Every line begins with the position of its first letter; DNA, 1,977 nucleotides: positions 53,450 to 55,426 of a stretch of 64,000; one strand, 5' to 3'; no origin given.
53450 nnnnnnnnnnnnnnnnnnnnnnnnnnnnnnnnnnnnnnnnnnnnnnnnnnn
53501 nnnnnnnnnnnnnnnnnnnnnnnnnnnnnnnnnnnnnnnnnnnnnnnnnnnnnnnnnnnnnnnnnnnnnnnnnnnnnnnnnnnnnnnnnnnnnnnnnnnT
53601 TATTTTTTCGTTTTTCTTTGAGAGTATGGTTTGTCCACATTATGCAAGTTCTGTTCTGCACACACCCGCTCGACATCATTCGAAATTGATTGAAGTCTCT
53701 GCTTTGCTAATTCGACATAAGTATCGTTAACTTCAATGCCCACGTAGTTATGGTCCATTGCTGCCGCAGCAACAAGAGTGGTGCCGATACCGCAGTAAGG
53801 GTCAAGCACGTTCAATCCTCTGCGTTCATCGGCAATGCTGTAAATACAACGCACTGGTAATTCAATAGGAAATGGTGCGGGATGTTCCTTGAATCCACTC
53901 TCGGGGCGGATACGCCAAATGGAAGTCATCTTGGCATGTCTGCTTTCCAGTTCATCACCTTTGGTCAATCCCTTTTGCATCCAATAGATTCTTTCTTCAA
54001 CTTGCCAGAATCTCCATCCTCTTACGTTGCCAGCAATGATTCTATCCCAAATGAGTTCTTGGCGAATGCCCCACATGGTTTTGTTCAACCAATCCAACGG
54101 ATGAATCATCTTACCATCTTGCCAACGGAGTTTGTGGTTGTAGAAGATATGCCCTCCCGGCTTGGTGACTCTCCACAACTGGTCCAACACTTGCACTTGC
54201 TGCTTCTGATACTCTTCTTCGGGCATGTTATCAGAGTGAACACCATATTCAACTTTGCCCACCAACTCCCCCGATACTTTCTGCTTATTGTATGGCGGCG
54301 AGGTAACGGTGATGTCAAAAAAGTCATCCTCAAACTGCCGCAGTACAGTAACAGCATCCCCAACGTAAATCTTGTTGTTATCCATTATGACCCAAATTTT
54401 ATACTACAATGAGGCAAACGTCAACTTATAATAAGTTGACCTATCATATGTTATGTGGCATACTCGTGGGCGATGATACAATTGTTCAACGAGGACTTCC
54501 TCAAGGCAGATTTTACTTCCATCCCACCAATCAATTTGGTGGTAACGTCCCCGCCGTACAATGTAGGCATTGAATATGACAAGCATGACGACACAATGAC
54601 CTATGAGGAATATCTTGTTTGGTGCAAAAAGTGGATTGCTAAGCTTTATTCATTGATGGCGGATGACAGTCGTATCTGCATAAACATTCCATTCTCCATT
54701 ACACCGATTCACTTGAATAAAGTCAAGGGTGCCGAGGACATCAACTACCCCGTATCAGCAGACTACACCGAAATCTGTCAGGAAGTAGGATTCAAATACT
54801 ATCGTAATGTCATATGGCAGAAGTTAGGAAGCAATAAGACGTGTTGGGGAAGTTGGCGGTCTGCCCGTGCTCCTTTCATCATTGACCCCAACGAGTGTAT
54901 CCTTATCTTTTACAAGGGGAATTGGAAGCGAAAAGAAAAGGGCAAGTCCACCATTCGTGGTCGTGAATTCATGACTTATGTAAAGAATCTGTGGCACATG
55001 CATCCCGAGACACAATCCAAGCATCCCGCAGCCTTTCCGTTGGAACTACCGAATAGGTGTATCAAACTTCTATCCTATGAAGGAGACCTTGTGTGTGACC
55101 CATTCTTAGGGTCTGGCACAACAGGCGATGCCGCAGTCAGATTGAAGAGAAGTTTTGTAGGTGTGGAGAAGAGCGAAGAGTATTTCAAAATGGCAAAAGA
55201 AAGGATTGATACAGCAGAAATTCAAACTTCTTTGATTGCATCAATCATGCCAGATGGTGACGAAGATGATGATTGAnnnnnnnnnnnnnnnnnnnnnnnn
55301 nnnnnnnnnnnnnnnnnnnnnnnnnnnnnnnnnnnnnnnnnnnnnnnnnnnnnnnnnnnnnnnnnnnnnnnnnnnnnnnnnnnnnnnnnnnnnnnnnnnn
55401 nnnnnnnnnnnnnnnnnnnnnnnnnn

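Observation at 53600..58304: Divergent cluster of three DNA methyltransferases plus a GT-B glycosyltransferase: DNA-modification / anti-restriction locus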

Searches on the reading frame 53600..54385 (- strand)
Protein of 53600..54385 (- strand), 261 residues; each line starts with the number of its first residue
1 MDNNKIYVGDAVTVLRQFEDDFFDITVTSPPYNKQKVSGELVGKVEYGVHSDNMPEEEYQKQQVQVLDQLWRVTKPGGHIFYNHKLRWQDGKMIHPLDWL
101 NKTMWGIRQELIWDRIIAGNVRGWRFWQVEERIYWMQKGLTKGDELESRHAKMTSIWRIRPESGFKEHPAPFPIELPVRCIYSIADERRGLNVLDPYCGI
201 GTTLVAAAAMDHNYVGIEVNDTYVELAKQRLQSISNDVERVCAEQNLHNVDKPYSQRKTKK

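Call 4: search_protein_families(library=phrogs, proteins=[window:53600-54385:-], max_evalue=0.001)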
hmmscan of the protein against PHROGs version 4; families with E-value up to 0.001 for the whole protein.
window:53600-54385:- (261 aa): 14 families
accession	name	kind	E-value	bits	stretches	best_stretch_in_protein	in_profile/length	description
phrog_67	-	other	2e-45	157.1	1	1-239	121-351/743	DNA methyltransferase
phrog_498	-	other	9.6e-30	104.7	1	9-243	206-432/633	DNA methyltransferase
phrog_6025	-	other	4.6e-10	40.4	1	3-151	11-125/192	DNA methyltransferase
phrog_18146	-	other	1.4e-09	38.4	1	168-256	49-138/452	DNA methyltransferase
phrog_23148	-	unknown function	1.6e-09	39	1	191-237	106-152/165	-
phrog_3008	-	other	5e-09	36.8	1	166-234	148-214/244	DNA methyltransferase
phrog_12517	-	unknown function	5.9e-09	36.5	1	190-238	106-154/316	-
phrog_18293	-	other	1.1e-06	29.6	1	168-233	46-109/119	methyltransferase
phrog_8769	-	other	2e-06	28.5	1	193-232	15-54/71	methyltransferase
phrog_23085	-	unknown function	3.8e-06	27.6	1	153-249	25-124/138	-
phrog_11619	-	other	1.4e-05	25.6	1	10-81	74-135/186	DNA methyltransferase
phrog_3820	-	other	0.00018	21.7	0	187-229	65-108/255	DNA methyltransferase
phrog_6952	-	other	0.00033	21.6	1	154-233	99-177/181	DNA methyltransferase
phrog_22502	-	other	0.00045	21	0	186-254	68-134/276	methyltransferase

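Call 5: search_protein_families(library=pfam, proteins=[window:53600-54385:-], max_evalue=0.01)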
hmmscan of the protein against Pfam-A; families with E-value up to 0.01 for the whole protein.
window:53600-54385:- (261 aa): 6 families
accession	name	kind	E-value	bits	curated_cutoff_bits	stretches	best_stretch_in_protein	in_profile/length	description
PF01555.25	N6_N4_Mtase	-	1.9e-28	100.3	26.7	1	24-229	2-221/221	DNA methylase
PF13847.12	Methyltransf_31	-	3.7e-07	30.4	27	1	189-233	3-50/145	Methyltransferase domain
PF01170.24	UPF0020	-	3.8e-06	27.2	22.3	1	179-245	18-84/197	RMKL-like, methyltransferase domain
PF13649.12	Methyltransf_25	-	1.1e-05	26.5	27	1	193-243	1-53/97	Methyltransferase domain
PF08241.18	Methyltransf_11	-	2.3e-05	25.3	21.2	0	195-241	2-47/95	Methyltransferase domain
PF08242.18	Methyltransf_12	-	0.00031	21.9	30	0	198-238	5-47/98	Methyltransferase domain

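Call 21: search_protein_families(library=ncbifam, proteins=[window:53600-54385:-], max_evalue=0.01)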
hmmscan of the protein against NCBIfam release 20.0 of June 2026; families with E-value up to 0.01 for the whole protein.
window:53600-54385:- (261 aa): 10 families
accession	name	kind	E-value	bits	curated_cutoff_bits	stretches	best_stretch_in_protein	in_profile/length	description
NF050803.1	DnaMtaseCcrMCaul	equivalog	6.1e-17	61.6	830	1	3-239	3-255/350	adenine-specific DNA-methyltransferase CcrM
NF008572.0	PRK11524.1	equivalog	1.1e-15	57.5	292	2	165-258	192-278/294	adenine-specific DNA-methyltransferase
NF010253.0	PRK13699.1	subfamily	2.7e-11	43.6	244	1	163-246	139-220/226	DNA methyltransferase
TIGR01177.1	TIGR01177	hypoth_equivalog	8.9e-06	25.2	316.55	1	179-233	172-226/330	TIGR01177 family methyltransferase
NF043040.1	corrin_prot_MT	hypoth_equivalog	0.00019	20.9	180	1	188-247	40-99/216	corrinoid protein-associated methyltransferase CpaM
NF040721.1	Trm14_Arch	equivalog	0.00028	20.1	280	1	167-238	170-243/370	tRNA (guanine(6)-N2)-methyltransferase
TIGR00479.1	rumA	equivalog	0.0037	16.1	183.55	1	192-230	296-334/432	23S rRNA (uracil(1939)-C(5))-methyltransferase RlmD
TIGR01934.1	MenG_MenH_UbiE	subfamily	0.0071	15.7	158.35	0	185-242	35-94/223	ubiquinone/menaquinone biosynthesis methyltransferase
NF008748.0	PRK11783.1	equivalog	0.0072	14.6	466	0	186-215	189-218/704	bifunctional 23S rRNA (guanine(2069)-N(7))-methyltransferase RlmK/23S rRNA (guanine(2445)-N(2))-methyltransferase RlmL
NF002909.0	PRK03522.2-1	equivalog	0.0085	15.3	553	0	186-233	229-276/374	23S rRNA (uracil(747)-C(5))-methyltransferase RlmC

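Call 80: search_solved_structures(query=window:53600-54385:-, max_evalue=0.001)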
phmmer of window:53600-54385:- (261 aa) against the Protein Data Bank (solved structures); distinct sequences matched with E-value up to 0.001: 10.
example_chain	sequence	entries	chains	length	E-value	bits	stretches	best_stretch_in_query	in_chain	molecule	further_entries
8s9m_A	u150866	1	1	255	4.6e-41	144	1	4-238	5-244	DNA cytosine-N4 methyltransferase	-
8s9n_A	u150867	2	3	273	6e-41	143.7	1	4-238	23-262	DNA cytosine-N4 methyltransferase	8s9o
2zie_A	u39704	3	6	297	2e-16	63.3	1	148-231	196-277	Putative modification methylase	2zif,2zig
8urk_A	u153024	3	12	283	1.6e-10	43.9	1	156-234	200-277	Methyltransferase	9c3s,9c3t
9c3u_A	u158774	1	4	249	2.1e-10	43.5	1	156-233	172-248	Methyltransferase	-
6pbd_A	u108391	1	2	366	2.4e-09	40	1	7-234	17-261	Modification methylase CcrMI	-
1boo_A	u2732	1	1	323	2.8e-06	30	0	3-37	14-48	PROTEIN (N-4 CYTOSINE-SPECIFIC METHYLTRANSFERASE PVU II)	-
5hek_A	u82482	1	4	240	4.3e-06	29.4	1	168-232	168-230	Adenine specific DNA methyltransferase (DpnA)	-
5hfj_A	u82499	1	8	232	5.2e-06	29.1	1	168-232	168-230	Adenine specific DNA methyltransferase (DpnA)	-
1g60_A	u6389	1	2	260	0.00047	22.7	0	168-228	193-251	Adenine-specific Methyltransferase MboIIA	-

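Call 101: search_protein_families(library=padloc, proteins=[window:53600-54385:-], max_evalue=0.01)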
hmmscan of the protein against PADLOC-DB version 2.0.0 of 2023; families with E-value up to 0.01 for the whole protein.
window:53600-54385:- (261 aa): 60 families (the best 25 are shown)
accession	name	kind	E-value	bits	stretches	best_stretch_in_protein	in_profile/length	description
PDLC03353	MTase_II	-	6.2e-33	112.4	1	3-236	9-255/260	Type II methyltransferase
PDLC03305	MTase_II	-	1.6e-32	111.5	1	4-236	13-247/513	Type II methyltransferase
PDLC03371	MTase_II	-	1.9e-30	104.3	1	2-237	9-258/260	Type II methyltransferase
PDLC03387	MTase_II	-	6.6e-28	95.7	2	150-241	196-286/289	Type II methyltransferase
PDLC03350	MTase_II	-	3.2e-27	93.8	2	150-237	215-301/312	Type II methyltransferase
PDLC03299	MTase_II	-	1.9e-23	81.4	2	165-244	193-270/296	Type II methyltransferase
PDLC03295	MTase_II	-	6.7e-20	69.7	2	159-232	195-267/292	Type II methyltransferase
PDLC03230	MTase_II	-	2.7e-19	67.7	2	4-99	36-119/360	Type II methyltransferase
PDLC03216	MTase_II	-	7.2e-19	66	1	3-240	11-264/364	Type II methyltransferase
PDLC03260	MTase_II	-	1.4e-18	64.9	2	126-255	208-329/349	Type II methyltransferase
PDLC03320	MTase_II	-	2.6e-17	60.9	2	156-239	200-282/289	Type II methyltransferase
PDLC03283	MTase_II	-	2.4e-16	58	2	162-241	204-281/352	Type II methyltransferase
PDLC03339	MTase_II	-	4e-15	53.5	2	169-233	211-273/399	Type II methyltransferase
PDLC03252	MTase_II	-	4.7e-15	53.8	1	130-235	254-357/365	Type II methyltransferase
PDLC03738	oMTase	-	4.7e-15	53.2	1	4-236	21-270/376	orphan methyltransferase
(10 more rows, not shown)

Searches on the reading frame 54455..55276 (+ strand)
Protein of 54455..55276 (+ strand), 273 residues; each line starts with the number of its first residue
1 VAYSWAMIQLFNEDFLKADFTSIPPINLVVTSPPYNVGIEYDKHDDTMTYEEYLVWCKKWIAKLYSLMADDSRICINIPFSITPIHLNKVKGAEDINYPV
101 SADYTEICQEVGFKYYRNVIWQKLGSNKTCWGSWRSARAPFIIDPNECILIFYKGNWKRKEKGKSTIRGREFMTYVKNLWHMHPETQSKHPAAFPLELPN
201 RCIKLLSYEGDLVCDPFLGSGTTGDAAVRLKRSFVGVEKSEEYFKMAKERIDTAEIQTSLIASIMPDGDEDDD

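Call 4: search_protein_families(library=phrogs, proteins=[window:54455-55276:+], max_evalue=0.001)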
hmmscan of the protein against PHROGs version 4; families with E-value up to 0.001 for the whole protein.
window:54455-55276:+ (273 aa): 12 families
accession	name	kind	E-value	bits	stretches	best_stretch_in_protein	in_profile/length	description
phrog_67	-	other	3e-46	159.8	1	7-261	123-353/743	DNA methyltransferase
phrog_498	-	other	2.4e-27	96.7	1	26-254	223-423/633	DNA methyltransferase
phrog_3008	-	other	1.1e-20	74.9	1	183-253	143-213/244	DNA methyltransferase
phrog_18293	-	other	1e-16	61.9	1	167-255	22-111/119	methyltransferase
phrog_12517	-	unknown function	2.9e-12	47.4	1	27-161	180-308/316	-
phrog_6952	-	other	2.4e-11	44.8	1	187-251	111-175/181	DNA methyltransferase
phrog_23148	-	unknown function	1.6e-10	42.3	1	187-257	82-152/165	-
phrog_8769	-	other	4.6e-10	40.2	1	208-252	10-54/71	methyltransferase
phrog_16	-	DNA, RNA and nucleotide metabolism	5.9e-09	35.7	1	181-255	839-913/986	DNA helicase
phrog_6025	-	other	1.3e-08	35.7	1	26-176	31-161/192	DNA methyltransferase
phrog_23085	-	unknown function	2.4e-05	25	1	187-250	41-104/138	-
phrog_18146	-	other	8.5e-05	22.6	0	189-238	48-98/452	DNA methyltransferase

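Call 5: search_protein_families(library=pfam, proteins=[window:54455-55276:+], max_evalue=0.01)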
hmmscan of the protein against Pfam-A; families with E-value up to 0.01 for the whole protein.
window:54455-55276:+ (273 aa): 1 family
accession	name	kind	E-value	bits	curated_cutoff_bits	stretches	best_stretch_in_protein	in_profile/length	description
PF01555.25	N6_N4_Mtase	-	3.7e-45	155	26.7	1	26-249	1-221/221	DNA methylase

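Call 21: search_protein_families(library=ncbifam, proteins=[window:54455-55276:+], max_evalue=0.01)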
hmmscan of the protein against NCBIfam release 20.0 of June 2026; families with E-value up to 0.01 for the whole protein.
window:54455-55276:+ (273 aa): 3 families
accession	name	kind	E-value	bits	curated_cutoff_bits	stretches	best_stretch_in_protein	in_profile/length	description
NF008572.0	PRK11524.1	equivalog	1.3e-20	73.8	292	2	187-255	192-260/294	adenine-specific DNA-methyltransferase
NF050803.1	DnaMtaseCcrMCaul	equivalog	1.7e-16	60.1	830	1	186-257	182-253/350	adenine-specific DNA-methyltransferase CcrM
NF010253.0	PRK13699.1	subfamily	1e-10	41.7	244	1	186-254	140-208/226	DNA methyltransferase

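Call 81: search_solved_structures(query=window:54455-55276:+, max_evalue=0.001)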
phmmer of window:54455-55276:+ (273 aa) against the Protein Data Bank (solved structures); distinct sequences matched with E-value up to 0.001: 12.
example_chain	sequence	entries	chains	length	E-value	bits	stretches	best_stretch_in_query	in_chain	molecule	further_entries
2zie_A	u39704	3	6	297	5.6e-22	81.4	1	25-251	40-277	Putative modification methylase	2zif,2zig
8s9m_A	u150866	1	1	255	6.6e-20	74.6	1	174-257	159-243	DNA cytosine-N4 methyltransferase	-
8s9n_A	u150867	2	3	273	8.8e-20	74.2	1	174-257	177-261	DNA cytosine-N4 methyltransferase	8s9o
8urk_A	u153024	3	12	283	2.7e-18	69.3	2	176-253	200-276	Methyltransferase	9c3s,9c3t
9c3u_A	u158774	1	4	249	2.8e-18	69.2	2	176-252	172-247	Methyltransferase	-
5hek_A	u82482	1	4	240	3.8e-15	59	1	186-252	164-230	Adenine specific DNA methyltransferase (DpnA)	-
5hfj_A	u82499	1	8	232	3.8e-15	59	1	186-252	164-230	Adenine specific DNA methyltransferase (DpnA)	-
6pbd_A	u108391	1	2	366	2.2e-11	46.6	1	185-252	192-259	Modification methylase CcrMI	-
1g60_A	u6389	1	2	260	2.5e-11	46.4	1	190-255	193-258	Adenine-specific Methyltransferase MboIIA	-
1boo_A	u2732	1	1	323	1.2e-08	37.6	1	189-250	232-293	PROTEIN (N-4 CYTOSINE-SPECIFIC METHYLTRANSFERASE PVU II)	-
1eg2_A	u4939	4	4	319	9.7e-07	31.4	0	187-239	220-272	MODIFICATION METHYLASE RSRI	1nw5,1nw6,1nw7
1nw8_A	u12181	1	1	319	1.8e-06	30.5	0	187-239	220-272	MODIFICATION METHYLASE RSRI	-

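Call 101: search_protein_families(library=padloc, proteins=[window:54473-55276:+], max_evalue=0.01)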
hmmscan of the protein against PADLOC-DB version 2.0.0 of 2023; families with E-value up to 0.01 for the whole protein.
window:54473-55276:+ (267 aa): 58 families (the best 25 are shown)
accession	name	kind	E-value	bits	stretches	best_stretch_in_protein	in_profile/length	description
PDLC03353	MTase_II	-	4.8e-73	243.9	1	6-248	14-253/260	Type II methyltransferase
PDLC03350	MTase_II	-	3.7e-52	175.7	1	20-248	76-298/312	Type II methyltransferase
PDLC03371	MTase_II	-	7.9e-33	112.1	1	19-251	29-258/260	Type II methyltransferase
PDLC03259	MTase_II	-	3.4e-30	103.2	1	20-246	22-256/423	Type II methyltransferase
PDLC03299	MTase_II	-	8e-28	95.8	2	179-249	191-261/296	Type II methyltransferase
PDLC03387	MTase_II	-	3.3e-26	90.1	2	171-253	200-282/289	Type II methyltransferase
PDLC03260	MTase_II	-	5.7e-26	89.3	2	102-254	167-316/349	Type II methyltransferase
PDLC03295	MTase_II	-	1.5e-25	88.3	2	148-251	169-272/292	Type II methyltransferase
PDLC03246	MTase_II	-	1.2e-22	78.5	1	20-241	132-362/376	Type II methyltransferase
PDLC03320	MTase_II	-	8e-22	75.7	2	173-250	203-279/289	Type II methyltransferase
PDLC03305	MTase_II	-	3.2e-21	74.1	1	34-246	67-243/513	Type II methyltransferase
PDLC03283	MTase_II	-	4.5e-20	70.2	1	92-249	104-275/352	Type II methyltransferase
PDLC03276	MTase_II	-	1.9e-19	68.2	1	20-237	163-392/404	Type II methyltransferase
PDLC03216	MTase_II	-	3.9e-17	60.3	1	181-252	191-262/364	Type II methyltransferase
PDLC03738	oMTase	-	2.5e-15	54.1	1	181-251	201-271/376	orphan methyltransferase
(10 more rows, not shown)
